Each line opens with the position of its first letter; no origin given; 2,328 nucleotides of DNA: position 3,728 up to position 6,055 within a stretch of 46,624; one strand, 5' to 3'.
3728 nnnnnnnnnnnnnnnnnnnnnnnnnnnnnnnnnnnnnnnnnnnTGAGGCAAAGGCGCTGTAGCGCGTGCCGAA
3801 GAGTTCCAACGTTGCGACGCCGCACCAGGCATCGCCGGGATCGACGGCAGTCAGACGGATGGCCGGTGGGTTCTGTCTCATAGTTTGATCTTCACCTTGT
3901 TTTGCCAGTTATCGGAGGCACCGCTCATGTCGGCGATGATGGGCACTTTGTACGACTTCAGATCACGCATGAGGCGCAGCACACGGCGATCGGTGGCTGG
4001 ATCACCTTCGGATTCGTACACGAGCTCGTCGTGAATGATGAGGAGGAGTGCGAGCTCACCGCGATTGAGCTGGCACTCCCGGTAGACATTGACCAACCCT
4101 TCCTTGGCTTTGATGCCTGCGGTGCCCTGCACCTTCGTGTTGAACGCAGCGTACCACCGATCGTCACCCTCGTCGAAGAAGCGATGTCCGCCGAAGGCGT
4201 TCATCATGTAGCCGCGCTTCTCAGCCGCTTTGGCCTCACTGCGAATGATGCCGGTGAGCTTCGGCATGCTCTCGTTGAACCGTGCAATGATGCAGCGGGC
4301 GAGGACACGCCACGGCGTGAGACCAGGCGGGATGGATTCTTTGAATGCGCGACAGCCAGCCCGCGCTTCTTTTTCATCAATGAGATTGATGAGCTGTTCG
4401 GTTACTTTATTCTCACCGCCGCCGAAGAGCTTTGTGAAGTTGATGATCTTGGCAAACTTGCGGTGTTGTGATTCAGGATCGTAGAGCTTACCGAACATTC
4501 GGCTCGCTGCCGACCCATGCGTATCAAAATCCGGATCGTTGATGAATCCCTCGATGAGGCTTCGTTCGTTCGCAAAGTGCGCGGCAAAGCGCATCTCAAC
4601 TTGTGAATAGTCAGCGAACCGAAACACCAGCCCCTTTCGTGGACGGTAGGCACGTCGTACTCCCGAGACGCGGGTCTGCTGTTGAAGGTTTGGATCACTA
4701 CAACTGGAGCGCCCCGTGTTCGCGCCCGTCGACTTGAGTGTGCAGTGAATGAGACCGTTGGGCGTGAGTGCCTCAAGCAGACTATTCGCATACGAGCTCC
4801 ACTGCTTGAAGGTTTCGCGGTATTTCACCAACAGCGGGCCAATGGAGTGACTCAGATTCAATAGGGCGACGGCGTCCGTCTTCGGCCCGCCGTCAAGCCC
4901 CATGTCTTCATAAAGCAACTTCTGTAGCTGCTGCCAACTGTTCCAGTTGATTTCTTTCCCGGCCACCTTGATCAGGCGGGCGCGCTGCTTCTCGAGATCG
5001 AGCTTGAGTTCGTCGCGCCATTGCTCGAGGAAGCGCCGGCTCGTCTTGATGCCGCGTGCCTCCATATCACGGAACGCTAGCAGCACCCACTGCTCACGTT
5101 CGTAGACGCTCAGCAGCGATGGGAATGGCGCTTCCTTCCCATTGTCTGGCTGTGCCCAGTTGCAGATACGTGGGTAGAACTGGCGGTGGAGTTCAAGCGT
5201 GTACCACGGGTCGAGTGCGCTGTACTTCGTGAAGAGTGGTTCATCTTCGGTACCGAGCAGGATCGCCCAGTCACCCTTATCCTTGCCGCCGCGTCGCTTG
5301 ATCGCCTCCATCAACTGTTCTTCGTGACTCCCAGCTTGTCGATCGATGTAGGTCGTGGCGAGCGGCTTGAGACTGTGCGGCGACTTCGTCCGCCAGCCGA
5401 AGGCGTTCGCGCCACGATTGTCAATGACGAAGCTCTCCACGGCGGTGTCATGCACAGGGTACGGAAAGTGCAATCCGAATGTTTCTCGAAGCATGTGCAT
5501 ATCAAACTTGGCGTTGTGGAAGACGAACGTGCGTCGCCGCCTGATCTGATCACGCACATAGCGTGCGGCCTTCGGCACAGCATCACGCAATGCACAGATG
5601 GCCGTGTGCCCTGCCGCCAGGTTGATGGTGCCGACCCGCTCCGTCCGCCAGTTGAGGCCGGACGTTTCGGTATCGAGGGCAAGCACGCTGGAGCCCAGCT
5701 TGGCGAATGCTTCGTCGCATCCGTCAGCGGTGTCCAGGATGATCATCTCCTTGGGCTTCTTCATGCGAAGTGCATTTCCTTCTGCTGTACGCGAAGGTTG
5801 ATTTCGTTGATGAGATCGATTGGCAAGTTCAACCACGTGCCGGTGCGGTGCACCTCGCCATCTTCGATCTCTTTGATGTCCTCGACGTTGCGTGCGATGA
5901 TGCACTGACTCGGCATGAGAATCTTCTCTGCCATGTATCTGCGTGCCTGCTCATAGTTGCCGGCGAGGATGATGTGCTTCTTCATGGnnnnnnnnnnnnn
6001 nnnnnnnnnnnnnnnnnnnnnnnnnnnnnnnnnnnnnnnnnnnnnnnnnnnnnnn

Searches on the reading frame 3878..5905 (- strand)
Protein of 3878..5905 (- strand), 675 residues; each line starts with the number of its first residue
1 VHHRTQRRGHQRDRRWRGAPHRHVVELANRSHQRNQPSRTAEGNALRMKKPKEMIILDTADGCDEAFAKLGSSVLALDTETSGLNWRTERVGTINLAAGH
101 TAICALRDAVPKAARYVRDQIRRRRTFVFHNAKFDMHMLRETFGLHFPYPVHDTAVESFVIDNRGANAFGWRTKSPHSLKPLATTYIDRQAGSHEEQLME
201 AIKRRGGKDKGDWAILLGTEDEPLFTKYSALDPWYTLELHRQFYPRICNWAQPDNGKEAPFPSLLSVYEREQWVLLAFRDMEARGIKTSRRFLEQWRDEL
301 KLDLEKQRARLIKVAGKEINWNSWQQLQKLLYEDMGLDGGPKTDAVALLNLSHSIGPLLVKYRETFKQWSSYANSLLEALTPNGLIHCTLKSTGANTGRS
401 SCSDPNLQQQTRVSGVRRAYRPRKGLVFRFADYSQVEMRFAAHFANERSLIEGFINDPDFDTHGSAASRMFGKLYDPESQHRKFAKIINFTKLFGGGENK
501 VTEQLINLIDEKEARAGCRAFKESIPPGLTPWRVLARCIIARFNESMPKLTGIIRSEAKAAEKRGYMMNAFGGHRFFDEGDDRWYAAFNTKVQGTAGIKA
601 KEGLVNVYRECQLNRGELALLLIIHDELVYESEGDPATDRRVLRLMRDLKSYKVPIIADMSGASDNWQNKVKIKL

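Call 57: search_protein_families(library=pfam, proteins=[window:3878-5905:-], max_evalue=0.001)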
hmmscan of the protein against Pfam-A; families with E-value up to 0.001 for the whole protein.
window:3878-5905:- (675 aa): 2 families
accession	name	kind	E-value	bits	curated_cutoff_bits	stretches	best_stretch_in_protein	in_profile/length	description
PF00476.26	DNA_pol_A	-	1.2e-54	186.1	34.3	1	292-668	3-380/381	DNA polymerase family A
PF01612.26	DNA_pol_A_exo1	-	6e-14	52.7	23.6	1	55-244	2-169/173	3'-5' exonuclease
